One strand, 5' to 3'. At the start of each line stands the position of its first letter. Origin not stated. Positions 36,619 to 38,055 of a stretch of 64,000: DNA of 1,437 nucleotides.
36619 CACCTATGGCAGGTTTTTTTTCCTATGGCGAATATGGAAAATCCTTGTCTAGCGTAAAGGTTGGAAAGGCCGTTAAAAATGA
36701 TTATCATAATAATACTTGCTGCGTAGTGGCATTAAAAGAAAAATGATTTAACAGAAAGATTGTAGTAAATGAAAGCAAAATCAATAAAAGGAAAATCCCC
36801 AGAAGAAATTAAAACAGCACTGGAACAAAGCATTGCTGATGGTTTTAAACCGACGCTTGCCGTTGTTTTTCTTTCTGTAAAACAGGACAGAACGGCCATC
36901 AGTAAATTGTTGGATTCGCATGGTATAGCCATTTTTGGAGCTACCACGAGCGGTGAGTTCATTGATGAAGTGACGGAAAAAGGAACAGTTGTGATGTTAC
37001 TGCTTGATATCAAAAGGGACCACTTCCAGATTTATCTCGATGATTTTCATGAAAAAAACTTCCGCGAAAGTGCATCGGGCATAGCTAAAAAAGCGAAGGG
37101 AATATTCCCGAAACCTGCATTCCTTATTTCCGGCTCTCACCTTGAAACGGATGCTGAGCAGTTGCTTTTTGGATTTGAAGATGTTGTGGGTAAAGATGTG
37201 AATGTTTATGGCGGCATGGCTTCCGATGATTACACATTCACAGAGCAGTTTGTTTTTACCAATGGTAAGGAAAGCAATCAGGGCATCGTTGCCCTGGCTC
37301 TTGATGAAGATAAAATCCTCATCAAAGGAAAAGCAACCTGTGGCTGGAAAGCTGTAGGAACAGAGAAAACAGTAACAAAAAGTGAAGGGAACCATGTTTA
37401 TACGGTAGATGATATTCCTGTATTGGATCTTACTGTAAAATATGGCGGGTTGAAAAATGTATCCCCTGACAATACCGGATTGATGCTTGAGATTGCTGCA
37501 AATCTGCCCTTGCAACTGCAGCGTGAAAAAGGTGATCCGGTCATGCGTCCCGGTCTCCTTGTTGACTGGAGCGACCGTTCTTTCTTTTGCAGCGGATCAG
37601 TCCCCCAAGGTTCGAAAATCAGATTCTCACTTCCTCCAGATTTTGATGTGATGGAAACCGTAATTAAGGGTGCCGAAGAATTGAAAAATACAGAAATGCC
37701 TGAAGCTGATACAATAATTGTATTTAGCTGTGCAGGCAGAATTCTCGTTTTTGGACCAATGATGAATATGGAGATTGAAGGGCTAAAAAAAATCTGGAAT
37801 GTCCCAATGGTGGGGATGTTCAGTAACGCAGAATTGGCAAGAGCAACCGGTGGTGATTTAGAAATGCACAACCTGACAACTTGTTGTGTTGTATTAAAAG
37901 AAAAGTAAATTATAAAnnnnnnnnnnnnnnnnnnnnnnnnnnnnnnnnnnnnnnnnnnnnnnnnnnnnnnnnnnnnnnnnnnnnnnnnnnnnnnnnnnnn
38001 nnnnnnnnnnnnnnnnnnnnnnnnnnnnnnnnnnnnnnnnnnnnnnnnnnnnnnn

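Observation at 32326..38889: Four tandem stand-alone FIST sensor genes feeding directly into a sensor-less coiled-coil PP2C: a candidate split sensor-phosphatase module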

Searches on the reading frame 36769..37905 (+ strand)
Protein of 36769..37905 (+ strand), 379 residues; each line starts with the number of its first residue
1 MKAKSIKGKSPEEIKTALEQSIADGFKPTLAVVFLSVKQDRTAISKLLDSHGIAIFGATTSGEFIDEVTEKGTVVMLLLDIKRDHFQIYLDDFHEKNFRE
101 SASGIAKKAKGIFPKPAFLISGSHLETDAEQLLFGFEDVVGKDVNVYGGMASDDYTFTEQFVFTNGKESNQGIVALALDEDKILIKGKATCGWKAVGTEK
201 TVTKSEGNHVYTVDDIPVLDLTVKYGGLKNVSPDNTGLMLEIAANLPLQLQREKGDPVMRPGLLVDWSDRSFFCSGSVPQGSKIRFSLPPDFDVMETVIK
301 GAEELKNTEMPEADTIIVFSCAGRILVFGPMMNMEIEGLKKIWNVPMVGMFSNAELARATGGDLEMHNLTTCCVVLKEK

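Call 6: search_protein_families(library=pfam, proteins=[window:36769-37905:+], max_evalue=0.01)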
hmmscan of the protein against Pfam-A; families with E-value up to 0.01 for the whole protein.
window:36769-37905:+ (379 aa): 2 families
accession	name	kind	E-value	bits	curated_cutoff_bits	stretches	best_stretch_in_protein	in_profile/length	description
PF08495.15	FIST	-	2.8e-27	96.3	23.2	1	29-215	1-188/189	FIST N domain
PF10442.14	FIST_C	-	1.1e-14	55.1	28.5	1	245-358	20-131/131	FIST C domain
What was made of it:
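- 36769..37908 (+): FIST4 (F4), stand-alone FIST protein of 379 aa. It is the most conserved subtype and usually the one next to the output enzyme. Pfam FIST 96.3 bits and FIST_C 55.1 bits (call 6).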

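Call 10: find_homologous_proteins(query=window:36769-37905:+, max_evalue=0.00001)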
Query window:36769-37905:+ (379 aa): 5743 proteins with E <= 0.00001 among 8000 candidates; the best 120 are listed.
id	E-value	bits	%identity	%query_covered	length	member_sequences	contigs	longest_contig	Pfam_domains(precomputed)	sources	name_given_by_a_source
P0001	1.5e-250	849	100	100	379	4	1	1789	PF08495.16,PF10442.15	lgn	-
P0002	1.0e-249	846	100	100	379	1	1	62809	PF08495.16,PF10442.15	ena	-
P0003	1.4e-249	845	99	100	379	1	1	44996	PF08495.16,PF10442.15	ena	-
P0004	2.0e-248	842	99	100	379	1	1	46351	PF08495.16,PF10442.15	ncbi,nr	ncbi:MAG: FIST C-terminal domain-containing protein [Ignavibacteriales bacterium]|nr:FIST C-terminal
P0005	8.5e-248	839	99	100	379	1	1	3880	PF08495.16,PF10442.15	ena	-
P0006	8.7e-248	839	99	100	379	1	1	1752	PF08495.16,PF10442.15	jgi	-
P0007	5.2e-247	837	98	100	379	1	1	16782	PF08495.16,PF10442.15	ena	-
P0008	1.6e-246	835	98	100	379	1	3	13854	PF08495.16,PF10442.15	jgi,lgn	jgi:hypothetical protein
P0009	2.2e-246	835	98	100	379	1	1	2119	PF08495.16,PF10442.15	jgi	-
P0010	9.0e-246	833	98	100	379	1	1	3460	PF08495.16,PF10442.15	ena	-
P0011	9.1e-246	833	98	100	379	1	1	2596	PF08495.16,PF10442.15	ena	-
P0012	2.7e-245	831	98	100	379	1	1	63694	PF08495.16,PF10442.15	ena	-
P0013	4.7e-245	830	98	100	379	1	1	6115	PF08495.16,PF10442.15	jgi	jgi:hypothetical protein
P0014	2.4e-244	828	97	100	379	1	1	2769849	PF08495.16,PF10442.15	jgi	jgi:hypothetical protein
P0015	6.7e-240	813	96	100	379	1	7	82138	PF08495.16,PF10442.15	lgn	-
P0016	8.4e-240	813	95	100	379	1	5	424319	PF08495.16,PF10442.15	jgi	jgi:hypothetical protein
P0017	1.0e-239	813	96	100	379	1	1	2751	PF08495.16,PF10442.15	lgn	-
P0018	1.1e-237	806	94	100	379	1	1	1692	PF08495.16,PF10442.15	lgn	-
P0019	3.4e-237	805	94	100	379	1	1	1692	PF08495.16,PF10442.15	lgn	-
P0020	5.4e-235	797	93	100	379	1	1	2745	PF08495.16,PF10442.15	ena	-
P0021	8.3e-235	797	94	100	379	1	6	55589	PF08495.16,PF10442.15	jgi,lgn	-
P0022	8.9e-235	797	93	100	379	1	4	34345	PF08495.16,PF10442.15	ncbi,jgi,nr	ncbi:MAG: FIST N-terminal domain-containing protein [Ignavibacteria bacterium]|jgi:hypothetical prot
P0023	2.5e-234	795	94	100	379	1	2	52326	PF08495.16,PF10442.15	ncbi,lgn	-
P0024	8.8e-234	793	93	100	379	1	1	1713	PF08495.16,PF10442.15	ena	-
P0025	1.6e-233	792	93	100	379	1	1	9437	PF08495.16,PF10442.15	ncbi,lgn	-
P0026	1.8e-233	792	92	100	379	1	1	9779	PF08495.16,PF10442.15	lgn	-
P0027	3.1e-233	792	93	100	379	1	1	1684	PF08495.16,PF10442.15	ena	-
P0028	4.2e-233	791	93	100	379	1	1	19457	PF08495.16,PF10442.15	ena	-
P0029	1.2e-232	790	93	99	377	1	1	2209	PF08495.16,PF10442.15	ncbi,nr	ncbi:MAG: FIST N-terminal domain-containing protein, partial [Ignavibacteriaceae bacterium]|nr:FIST 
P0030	2.4e-229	779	91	100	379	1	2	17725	PF08495.16,PF10442.15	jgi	jgi:hypothetical protein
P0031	4.2e-229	778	91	100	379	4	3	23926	PF08495.16,PF10442.15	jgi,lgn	jgi:hypothetical protein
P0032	8.2e-227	770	90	100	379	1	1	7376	PF08495.16,PF10442.15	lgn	-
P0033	8.9e-227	770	89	100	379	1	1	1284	PF08495.16,PF10442.15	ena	-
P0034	4.8e-223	758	89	100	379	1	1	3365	PF08495.16,PF10442.15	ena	-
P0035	7.0e-222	754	87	100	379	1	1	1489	PF08495.16,PF10442.15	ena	-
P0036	1.2e-221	753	87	100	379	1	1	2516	PF08495.16,PF10442.15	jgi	jgi:hypothetical protein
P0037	2.0e-221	753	87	100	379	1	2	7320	PF08495.16,PF10442.15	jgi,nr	nr:FIST C-terminal domain-containing protein [Bacteroidota bacterium]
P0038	5.2e-221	751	86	100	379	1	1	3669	PF08495.16,PF10442.15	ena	-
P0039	1.8e-220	750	87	100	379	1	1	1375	PF08495.16,PF10442.15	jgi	-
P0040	5.3e-220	748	86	100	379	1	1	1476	PF08495.16,PF10442.15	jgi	jgi:hypothetical protein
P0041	3.3e-219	745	86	100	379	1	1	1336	PF08495.16,PF10442.15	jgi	-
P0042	4.6e-219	745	86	100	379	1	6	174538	PF08495.16,PF10442.15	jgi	jgi:hypothetical protein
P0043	6.9e-219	744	86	100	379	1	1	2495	PF08495.16,PF10442.15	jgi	jgi:hypothetical protein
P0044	7.1e-219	744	85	100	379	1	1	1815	PF08495.16,PF10442.15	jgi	jgi:hypothetical protein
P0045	7.8e-219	744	86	100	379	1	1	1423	PF08495.16,PF10442.15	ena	-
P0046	7.9e-219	744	85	100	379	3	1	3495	PF08495.16,PF10442.15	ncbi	-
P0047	1.6e-218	743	85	100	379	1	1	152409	PF08495.16,PF10442.15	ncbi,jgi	jgi:hypothetical protein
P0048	2.3e-218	743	85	100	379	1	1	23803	PF08495.16,PF10442.15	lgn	-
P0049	2.6e-218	742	85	100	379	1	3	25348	PF08495.16,PF10442.15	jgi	jgi:hypothetical protein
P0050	5.7e-218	741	87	100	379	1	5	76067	PF08495.16,PF10442.15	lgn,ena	-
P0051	7.4e-218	741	84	100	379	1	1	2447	PF08495.16,PF10442.15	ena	-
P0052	9.7e-218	741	84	100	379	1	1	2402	PF08495.16,PF10442.15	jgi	jgi:hypothetical protein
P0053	2.1e-217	739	85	100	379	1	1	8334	PF08495.16,PF10442.15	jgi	jgi:hypothetical protein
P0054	2.8e-217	739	85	100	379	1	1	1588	PF08495.16,PF10442.15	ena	-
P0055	4.0e-217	739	86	100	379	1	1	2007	PF08495.16,PF10442.15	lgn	-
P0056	6.7e-217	738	84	100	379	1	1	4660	PF08495.16,PF10442.15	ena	-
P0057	6.7e-217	738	98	88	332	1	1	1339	PF08495.16,PF10442.15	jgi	-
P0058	8.0e-217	738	86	100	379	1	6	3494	PF08495.16,PF10442.15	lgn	-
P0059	9.4e-217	737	85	100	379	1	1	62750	PF08495.16,PF10442.15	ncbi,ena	-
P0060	1.1e-216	737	86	100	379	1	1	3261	PF08495.16,PF10442.15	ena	-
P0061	1.3e-216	737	85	100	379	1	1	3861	PF08495.16,PF10442.15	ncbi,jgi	-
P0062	1.4e-216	737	84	100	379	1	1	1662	PF08495.16,PF10442.15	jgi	jgi:hypothetical protein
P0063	1.7e-216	736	84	100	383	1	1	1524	PF08495.16,PF10442.15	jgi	jgi:hypothetical protein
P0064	2.2e-216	736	85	100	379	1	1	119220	PF08495.16,PF10442.15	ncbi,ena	-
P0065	2.2e-216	736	84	100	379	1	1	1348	PF08495.16,PF10442.15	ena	-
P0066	2.7e-216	736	86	100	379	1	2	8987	PF08495.16,PF10442.15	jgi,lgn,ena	-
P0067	2.7e-216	736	84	100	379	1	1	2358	PF08495.16,PF10442.15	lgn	-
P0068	2.7e-216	736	86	100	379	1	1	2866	PF08495.16,PF10442.15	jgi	-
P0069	2.7e-216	736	85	100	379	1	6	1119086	PF08495.16,PF10442.15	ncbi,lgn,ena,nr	ncbi:MAG: FIST C-terminal domain-containing protein [Ignavibacteriales bacterium]|nr:FIST C-terminal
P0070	3.3e-216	736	84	100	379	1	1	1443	PF08495.16,PF10442.15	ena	-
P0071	3.6e-216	735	85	100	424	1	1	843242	PF08495.16,PF10442.15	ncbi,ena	-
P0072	3.8e-216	735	85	100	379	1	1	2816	PF08495.16,PF10442.15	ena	-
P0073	3.9e-216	735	85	100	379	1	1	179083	PF08495.16,PF10442.15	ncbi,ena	-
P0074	4.7e-216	735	84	100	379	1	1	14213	PF08495.16,PF10442.15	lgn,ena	-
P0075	5.2e-216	735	85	100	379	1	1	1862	PF08495.16,PF10442.15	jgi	jgi:hypothetical protein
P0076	7.5e-216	734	85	100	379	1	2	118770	PF08495.16,PF10442.15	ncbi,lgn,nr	ncbi:MAG: FIST C-terminal domain-containing protein [Bacteroidales bacterium]|nr:FIST C-terminal dom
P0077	1.2e-215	734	83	100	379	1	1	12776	PF08495.16,PF10442.15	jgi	jgi:hypothetical protein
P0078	1.2e-215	734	85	100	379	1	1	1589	PF08495.16,PF10442.15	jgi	jgi:hypothetical protein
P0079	1.4e-215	734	84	100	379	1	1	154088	PF08495.16,PF10442.15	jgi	jgi:hypothetical protein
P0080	1.5e-215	733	84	100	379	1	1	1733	PF08495.16,PF10442.15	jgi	jgi:hypothetical protein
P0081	1.7e-215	733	84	100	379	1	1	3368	PF08495.16,PF10442.15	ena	-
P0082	2.9e-215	732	83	100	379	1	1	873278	PF08495.16,PF10442.15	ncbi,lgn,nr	ncbi:MAG: FIST C-terminal domain-containing protein [Bacteroidetes bacterium]|nr:FIST C-terminal dom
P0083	3.6e-215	732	83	100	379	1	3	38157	PF08495.16,PF10442.15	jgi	jgi:hypothetical protein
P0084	3.7e-215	732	85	100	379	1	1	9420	PF08495.16,PF10442.15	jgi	jgi:hypothetical protein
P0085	3.8e-215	732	85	100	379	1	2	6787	PF08495.16,PF10442.15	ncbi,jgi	jgi:hypothetical protein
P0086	6.5e-215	731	83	100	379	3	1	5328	PF08495.16,PF10442.15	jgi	jgi:hypothetical protein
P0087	7.5e-215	731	85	100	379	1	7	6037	PF08495.16,PF10442.15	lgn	-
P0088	8.4e-215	731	84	100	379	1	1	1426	PF08495.16,PF10442.15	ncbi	-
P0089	8.5e-215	731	84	100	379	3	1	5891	PF08495.16,PF10442.15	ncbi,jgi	jgi:hypothetical protein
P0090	8.5e-215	731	84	100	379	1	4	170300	PF08495.16,PF10442.15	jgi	jgi:hypothetical protein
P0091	9.4e-215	731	83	100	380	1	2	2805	PF08495.16,PF10442.15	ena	-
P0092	1.3e-214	730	84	100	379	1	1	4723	PF08495.16,PF10442.15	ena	-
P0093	1.3e-214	730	85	100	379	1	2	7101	PF08495.16,PF10442.15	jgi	jgi:hypothetical protein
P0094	1.8e-214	730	84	100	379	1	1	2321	PF08495.16,PF10442.15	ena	-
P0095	2.2e-214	730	84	100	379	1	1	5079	PF08495.16,PF10442.15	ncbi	-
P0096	2.3e-214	729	85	100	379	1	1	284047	PF08495.16,PF10442.15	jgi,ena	-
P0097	2.6e-214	729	84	100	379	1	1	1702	PF08495.16,PF10442.15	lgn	-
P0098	3.1e-214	729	84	100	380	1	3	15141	PF08495.16,PF10442.15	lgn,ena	-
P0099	4.8e-214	728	83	100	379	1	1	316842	PF08495.16,PF10442.15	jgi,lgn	-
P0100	5.7e-214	728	83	100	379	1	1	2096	PF08495.16,PF10442.15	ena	-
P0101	9.0e-214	728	84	100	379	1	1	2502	PF08495.16,PF10442.15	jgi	jgi:hypothetical protein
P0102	1.1e-213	727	83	100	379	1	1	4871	PF08495.16,PF10442.15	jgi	-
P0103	1.3e-213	727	84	100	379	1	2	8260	PF08495.16,PF10442.15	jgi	-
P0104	2.2e-213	726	83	100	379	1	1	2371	PF08495.16,PF10442.15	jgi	jgi:hypothetical protein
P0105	2.6e-213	726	83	100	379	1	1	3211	PF08495.16,PF10442.15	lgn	-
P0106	2.6e-213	726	84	100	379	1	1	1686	PF08495.16,PF10442.15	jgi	jgi:hypothetical protein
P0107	3.0e-213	726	84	100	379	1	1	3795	PF08495.16,PF10442.15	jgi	jgi:hypothetical protein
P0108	3.9e-213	725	83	100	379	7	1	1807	PF08495.16,PF10442.15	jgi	jgi:hypothetical protein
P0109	3.9e-213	725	83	100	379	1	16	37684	PF08495.16,PF10442.15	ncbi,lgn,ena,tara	tara:strand:- start:2943 stop:4082 length:1140 start_codon:yes stop_codon:yes gene_type:complete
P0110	5.1e-213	725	83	100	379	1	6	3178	PF08495.16,PF10442.15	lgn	-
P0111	5.9e-213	725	84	100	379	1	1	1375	PF08495.16,PF10442.15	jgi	jgi:hypothetical protein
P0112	6.9e-213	725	83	100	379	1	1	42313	PF08495.16,PF10442.15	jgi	jgi:hypothetical protein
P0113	7.0e-213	725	83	100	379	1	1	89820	PF08495.16,PF10442.15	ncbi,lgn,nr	ncbi:MAG: FIST N-terminal domain-containing protein [Bacteroidales bacterium]|nr:FIST N-terminal dom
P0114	7.1e-213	725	83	100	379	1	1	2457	PF08495.16,PF10442.15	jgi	jgi:hypothetical protein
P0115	8.1e-213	724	84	100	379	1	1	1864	PF08495.16,PF10442.15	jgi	jgi:hypothetical protein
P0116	1.0e-212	724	83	100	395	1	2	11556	PF08495.16,PF10442.15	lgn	-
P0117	1.1e-212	724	85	100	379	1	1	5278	PF08495.16,PF10442.15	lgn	-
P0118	1.1e-212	724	83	100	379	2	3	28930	PF08495.16,PF10442.15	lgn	-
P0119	1.2e-212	724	83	100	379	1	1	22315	PF08495.16,PF10442.15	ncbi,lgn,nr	ncbi:MAG: FIST C-terminal domain-containing protein [Bacteroidales bacterium]|nr:FIST C-terminal dom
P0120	1.5e-212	723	83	100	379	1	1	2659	PF08495.16,PF10442.15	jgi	-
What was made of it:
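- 36769..37908 (+): The 120 best homologs listed are 83-100% identical (call 10).
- Checked: All 120 best homologs are FIST+FIST_C only (call 10).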

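Call 12: find_encoding_contigs(protein=P0014, flank=10000, max_places=2)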
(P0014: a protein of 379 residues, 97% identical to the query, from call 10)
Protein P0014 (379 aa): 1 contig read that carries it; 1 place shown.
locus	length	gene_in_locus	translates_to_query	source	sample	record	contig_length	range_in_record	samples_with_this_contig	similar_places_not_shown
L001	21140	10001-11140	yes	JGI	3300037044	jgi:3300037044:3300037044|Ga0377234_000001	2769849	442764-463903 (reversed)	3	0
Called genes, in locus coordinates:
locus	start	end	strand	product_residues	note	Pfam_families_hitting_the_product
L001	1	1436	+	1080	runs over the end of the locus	PF07494:Reg_prop (faint), PF08450:SGL (faint), PF07495:Y_Y_Y, PF07228:SpoIIE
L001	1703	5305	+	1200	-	PF07494:Reg_prop (faint), PF24421:Ig_J (faint), PF07495:Y_Y_Y, PF07228:SpoIIE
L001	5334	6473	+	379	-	PF08495:FIST, PF10442:FIST_C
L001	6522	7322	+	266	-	PF19578:DUF6090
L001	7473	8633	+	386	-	PF08495:FIST, PF10442:FIST_C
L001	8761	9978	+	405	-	PF08495:FIST, PF10442:FIST_C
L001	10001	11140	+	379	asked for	PF08495:FIST, PF10442:FIST_C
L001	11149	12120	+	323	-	PF07228:SpoIIE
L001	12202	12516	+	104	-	PF01740:STAS, PF13466:STAS_2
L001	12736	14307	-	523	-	PF13505:OMP_b-brl (weak), PF20615:DUF6802 (faint), PF18884:TSP3_bac, PF00691:OmpA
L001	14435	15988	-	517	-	PF05833:NFACT_N, PF05670:NFACT-R_1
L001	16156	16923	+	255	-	PF03793:PASTA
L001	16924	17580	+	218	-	PF00834:Ribul_P_3_epim, PF01729:QRPTase_C (faint)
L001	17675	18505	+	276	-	PF00809:Pterin_bind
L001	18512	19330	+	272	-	PF19293:CdaA_N, PF02457:DAC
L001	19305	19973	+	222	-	PF00535:Glycos_transf_2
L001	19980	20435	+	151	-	PF05235:CHAD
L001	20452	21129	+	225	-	PF00753:Lactamase_B, PF13483:Lactamase_B_3, PF12706:Lactamase_B_2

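Call 13: find_encoding_contigs(protein=P0082, flank=10000, max_places=2)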
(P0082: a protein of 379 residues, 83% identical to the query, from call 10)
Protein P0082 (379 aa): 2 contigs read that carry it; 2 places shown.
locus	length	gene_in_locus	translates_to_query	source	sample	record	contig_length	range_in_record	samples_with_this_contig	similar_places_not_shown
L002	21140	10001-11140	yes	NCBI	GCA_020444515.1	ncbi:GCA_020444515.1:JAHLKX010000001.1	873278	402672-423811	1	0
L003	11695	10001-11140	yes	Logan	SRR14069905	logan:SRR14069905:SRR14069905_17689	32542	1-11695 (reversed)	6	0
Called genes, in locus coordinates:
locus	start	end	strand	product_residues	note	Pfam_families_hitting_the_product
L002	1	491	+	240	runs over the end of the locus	PF04397:LytTR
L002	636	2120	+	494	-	PF02310:B12-binding, PF04055:Radical_SAM, PF13282:DUF4070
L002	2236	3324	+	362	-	PF00487:FA_desaturase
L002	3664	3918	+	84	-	PF00076:RRM_1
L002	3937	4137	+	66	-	PF00313:CSD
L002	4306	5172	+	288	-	PF00140:Sigma70_r1_2, PF04542:Sigma70_r2, PF04539:Sigma70_r3, PF04545:Sigma70_r4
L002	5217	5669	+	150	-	PF00313:CSD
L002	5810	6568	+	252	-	PF01936:NYN, PF12872:OST-HTH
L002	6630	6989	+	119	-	PF07366:SnoaL, PF12680:SnoaL_2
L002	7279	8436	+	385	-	PF08495:FIST, PF10442:FIST_C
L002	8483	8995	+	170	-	PF01042:Ribonuc_L-PSP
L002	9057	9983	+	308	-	PF12146:Hydrolase_4, PF00561:Abhydrolase_1, PF12697:Abhydrolase_6 (weak), PF00326:Peptidase_S9 (faint), PF03096:Ndr (weak)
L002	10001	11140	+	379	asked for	PF08495:FIST, PF10442:FIST_C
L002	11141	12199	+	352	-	PF00512:HisKA (weak), PF02518:HATPase_c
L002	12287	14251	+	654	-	PF13424:TPR_12 (faint), PF00512:HisKA, PF02518:HATPase_c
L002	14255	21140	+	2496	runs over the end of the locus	PF13474:SnoaL_3, PF00512:HisKA (weak), PF02518:HATPase_c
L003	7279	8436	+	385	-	PF08495:FIST, PF10442:FIST_C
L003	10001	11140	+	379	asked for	PF08495:FIST, PF10442:FIST_C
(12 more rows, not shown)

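Call 17: find_encoding_contigs(protein=P0002, flank=10000, max_places=2)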
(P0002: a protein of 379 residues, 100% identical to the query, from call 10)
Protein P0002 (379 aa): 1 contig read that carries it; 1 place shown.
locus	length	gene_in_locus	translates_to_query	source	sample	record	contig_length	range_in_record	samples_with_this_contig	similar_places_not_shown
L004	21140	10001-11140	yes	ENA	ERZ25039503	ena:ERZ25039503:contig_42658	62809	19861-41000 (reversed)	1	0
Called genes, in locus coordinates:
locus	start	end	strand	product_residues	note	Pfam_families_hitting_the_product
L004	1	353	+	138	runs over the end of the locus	-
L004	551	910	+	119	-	PF07495:Y_Y_Y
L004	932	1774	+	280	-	PF07228:SpoIIE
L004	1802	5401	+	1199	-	PF07494:Reg_prop (faint), PF07495:Y_Y_Y, PF07228:SpoIIE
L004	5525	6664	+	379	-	PF08495:FIST, PF10442:FIST_C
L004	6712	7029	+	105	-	PF19578:DUF6090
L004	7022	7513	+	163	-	-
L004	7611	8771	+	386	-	PF08495:FIST, PF10442:FIST_C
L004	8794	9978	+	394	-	PF08495:FIST, PF10442:FIST_C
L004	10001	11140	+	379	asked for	PF08495:FIST, PF10442:FIST_C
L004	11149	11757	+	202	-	-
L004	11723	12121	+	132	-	PF07228:SpoIIE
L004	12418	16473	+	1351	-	PF13474:SnoaL_3 (weak), PF07228:SpoIIE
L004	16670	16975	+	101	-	PF01740:STAS, PF13466:STAS_2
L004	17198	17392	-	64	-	PF00691:OmpA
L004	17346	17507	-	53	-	PF00691:OmpA (weak)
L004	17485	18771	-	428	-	PF13505:OMP_b-brl (weak), PF20615:DUF6802 (faint), PF18884:TSP3_bac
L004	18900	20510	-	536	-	PF05833:NFACT_N, PF05670:NFACT-R_1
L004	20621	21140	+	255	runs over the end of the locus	PF03793:PASTA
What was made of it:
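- L004 carries different extra frameshifts (call 17).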

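Call 18: find_encoding_contigs(protein=P0004, flank=10000, max_places=2)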
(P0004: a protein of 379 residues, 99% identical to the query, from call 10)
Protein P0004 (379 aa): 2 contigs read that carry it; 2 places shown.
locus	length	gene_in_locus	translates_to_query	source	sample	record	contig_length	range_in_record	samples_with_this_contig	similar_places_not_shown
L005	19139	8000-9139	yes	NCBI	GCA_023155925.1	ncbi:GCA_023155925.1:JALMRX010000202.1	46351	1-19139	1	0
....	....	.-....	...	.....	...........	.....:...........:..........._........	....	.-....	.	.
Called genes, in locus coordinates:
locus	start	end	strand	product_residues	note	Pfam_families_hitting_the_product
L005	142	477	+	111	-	-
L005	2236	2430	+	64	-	-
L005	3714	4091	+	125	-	-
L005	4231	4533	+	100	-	-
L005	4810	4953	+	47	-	-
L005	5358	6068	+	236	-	PF07495:Y_Y_Y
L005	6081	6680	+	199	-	PF07228:SpoIIE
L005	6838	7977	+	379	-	PF08495:FIST, PF10442:FIST_C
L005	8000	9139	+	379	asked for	PF08495:FIST, PF10442:FIST_C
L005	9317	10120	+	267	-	PF07228:SpoIIE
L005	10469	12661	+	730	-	PF13474:SnoaL_3 (weak)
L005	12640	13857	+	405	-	-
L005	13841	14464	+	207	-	PF07228:SpoIIE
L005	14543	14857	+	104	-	PF01740:STAS, PF13466:STAS_2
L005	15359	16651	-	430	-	PF20615:DUF6802 (faint), PF18884:TSP3_bac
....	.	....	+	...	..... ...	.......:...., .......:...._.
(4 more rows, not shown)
